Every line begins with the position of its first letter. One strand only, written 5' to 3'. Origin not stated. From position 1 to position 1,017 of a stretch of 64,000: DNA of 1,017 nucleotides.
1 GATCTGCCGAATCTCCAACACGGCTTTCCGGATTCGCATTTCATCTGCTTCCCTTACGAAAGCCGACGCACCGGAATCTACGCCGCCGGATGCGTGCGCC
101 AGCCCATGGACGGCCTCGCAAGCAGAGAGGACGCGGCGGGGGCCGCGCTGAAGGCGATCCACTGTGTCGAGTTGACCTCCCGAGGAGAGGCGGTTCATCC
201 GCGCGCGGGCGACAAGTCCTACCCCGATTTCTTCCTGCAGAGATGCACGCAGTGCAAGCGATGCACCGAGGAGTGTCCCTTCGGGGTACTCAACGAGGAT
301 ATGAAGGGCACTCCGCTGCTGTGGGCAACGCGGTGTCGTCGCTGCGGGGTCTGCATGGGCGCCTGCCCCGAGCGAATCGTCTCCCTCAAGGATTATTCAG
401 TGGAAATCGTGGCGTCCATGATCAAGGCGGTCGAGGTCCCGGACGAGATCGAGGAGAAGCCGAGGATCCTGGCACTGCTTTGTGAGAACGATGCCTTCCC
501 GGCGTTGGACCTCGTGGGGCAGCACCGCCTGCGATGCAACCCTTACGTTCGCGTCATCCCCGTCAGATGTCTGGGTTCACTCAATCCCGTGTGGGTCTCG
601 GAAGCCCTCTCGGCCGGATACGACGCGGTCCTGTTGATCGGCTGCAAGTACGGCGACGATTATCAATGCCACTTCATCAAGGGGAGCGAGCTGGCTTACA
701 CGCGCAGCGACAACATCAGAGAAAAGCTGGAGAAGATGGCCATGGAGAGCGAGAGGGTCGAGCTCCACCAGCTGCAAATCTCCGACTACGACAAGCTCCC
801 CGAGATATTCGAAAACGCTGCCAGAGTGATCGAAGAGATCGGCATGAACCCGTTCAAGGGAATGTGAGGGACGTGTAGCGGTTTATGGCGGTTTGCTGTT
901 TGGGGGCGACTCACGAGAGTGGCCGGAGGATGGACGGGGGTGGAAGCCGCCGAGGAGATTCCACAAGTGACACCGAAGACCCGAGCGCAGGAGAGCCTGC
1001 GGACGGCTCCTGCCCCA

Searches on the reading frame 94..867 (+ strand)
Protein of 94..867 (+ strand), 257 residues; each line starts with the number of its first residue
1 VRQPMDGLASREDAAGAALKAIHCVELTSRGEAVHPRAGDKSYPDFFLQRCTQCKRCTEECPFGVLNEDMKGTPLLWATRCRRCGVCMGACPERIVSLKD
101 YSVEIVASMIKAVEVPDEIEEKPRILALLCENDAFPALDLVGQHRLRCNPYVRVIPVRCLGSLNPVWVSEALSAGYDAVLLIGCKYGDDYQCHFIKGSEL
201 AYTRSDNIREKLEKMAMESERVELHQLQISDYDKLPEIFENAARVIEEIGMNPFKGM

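Call 3: search_protein_families(library=pfam, proteins=[window:94-867:+], max_evalue=0.01)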
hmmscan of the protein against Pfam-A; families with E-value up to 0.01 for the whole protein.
window:94-867:+ (257 aa): 13 families
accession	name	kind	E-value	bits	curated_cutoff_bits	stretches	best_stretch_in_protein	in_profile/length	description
PF02662.21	FlpD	-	4e-36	124.2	22.3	1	125-250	1-123/123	Methyl-viologen-reducing hydrogenase, delta subunit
PF00037.32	Fer4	-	5.6e-09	35.9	21.1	2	50-66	7-23/24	4Fe-4S binding domain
PF13187.11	Fer4_9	-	2e-08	34.5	27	1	50-94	1-50/52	4Fe-4S dicluster domain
PF12837.12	Fer4_6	-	3.3e-08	33.5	25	1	47-66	5-24/24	4Fe-4S binding domain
PF13183.11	Fer4_8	-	1.6e-07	32.2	27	1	45-65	48-68/68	4Fe-4S dicluster domain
PF13237.11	Fer4_10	-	1.6e-07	31.6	25.5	2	49-92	7-53/53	4Fe-4S dicluster domain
PF13484.11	Fer4_16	-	4.9e-07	30.9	30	1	50-69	1-20/66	4Fe-4S double cluster binding domain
PF12838.12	Fer4_7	-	7.5e-07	30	27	1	41-65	28-52/52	4Fe-4S dicluster domain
PF12797.12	Fer4_2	-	1.3e-06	28.4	24.5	1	48-63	7-22/22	4Fe-4S binding domain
PF12800.12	Fer4_4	-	4.2e-05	24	24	1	49-64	2-17/17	4Fe-4S binding domain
PF13534.11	Fer4_17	-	0.00036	21.5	22.2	0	50-69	1-20/61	4Fe-4S dicluster domain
PF13459.11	Fer4_15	-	0.0011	20.1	22.4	0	79-122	6-51/66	4Fe-4S single cluster domain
PF12798.12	Fer4_3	-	0.0051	18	27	0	51-64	1-14/15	4Fe-4S binding domain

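Call 4: search_protein_families(library=ncbifam, proteins=[window:94-867:+], max_evalue=0.01)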
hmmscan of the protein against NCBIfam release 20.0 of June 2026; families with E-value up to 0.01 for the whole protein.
window:94-867:+ (257 aa): 55 families (the best 25 are shown)
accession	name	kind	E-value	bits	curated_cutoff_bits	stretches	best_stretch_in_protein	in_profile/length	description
NF040770.1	hetero_SS_HdrA2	exception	1.5e-37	129.1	1100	1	47-251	575-773/777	CoB-CoM heterodisulfide reductase HdrA2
NF045873.1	F420_non_VhuD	exception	8.4e-16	58.3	215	1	123-255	2-131/132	F420-non-reducing hydrogenase iron-sulfur subunit VhuD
NF041891.1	hdrA_Methbact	equivalog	1.2e-15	56.8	1300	1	49-246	572-758/762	ferredoxin:CoB-CoM heterodisulfide reductase subunit HdrA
NF041778.1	hetero_SS_HdrA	equivalog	1.8e-09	36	1400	1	50-243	588-767/771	ferredoxin:CoB-CoM heterodisulfide reductase subunit HdrA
NF040864.1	HgcB_ferredoxin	equivalog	6.3e-09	35.6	99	1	48-112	13-76/93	mercury methylation ferredoxin HgcB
NF038196.1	ferrodoxin_EFR1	subfamily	5.9e-08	33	75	1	49-100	184-233/242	EFR1 family ferrodoxin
TIGR00402.1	napF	equivalog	6e-07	29.5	102.2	1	45-99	31-87/149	ferredoxin-type protein NapF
NF045874.1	Vhu_polyferre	exception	1.1e-06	27.7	600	1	49-100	30-80/381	F420-non-reducing hydrogenase associated-polyferredoxin VhuB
TIGR02700.1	flavo_MJ0208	hypoth_equivalog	3.7e-06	26.4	251.35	1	49-107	148-206/234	dihydromethanopterin reductase (acceptor)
NF040684.1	PorD_Arch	equivalog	5.1e-06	26.5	120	1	44-97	27-80/85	pyruvate synthase subunit PorD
NF043069.1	T4HPD_activ_SAM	equivalog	5.8e-06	25.9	425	1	46-107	48-110/299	trans-4-hydroxy-L-proline dehydratase activase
TIGR02179.1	PorD_KorD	subfamily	8.1e-06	25.9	60.05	1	46-97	22-73/78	2-oxoacid:acceptor oxidoreductase, delta subunit, pyruvate/2-ketoisovalerate family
TIGR04041.1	activase_YjjW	hypoth_equivalog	1.9e-05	24.2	250.2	1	49-111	41-103/276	YjjW family glycine radical enzyme activase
TIGR03287.1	methan_mark_16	hypoth_equivalog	2.1e-05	23.1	363.95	1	49-112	302-363/391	methanogenesis marker 16 metalloprotein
NF058577.1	FdxA_fam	equivalog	3.3e-05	24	65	1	50-92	8-49/52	4Fe-4S ferredoxin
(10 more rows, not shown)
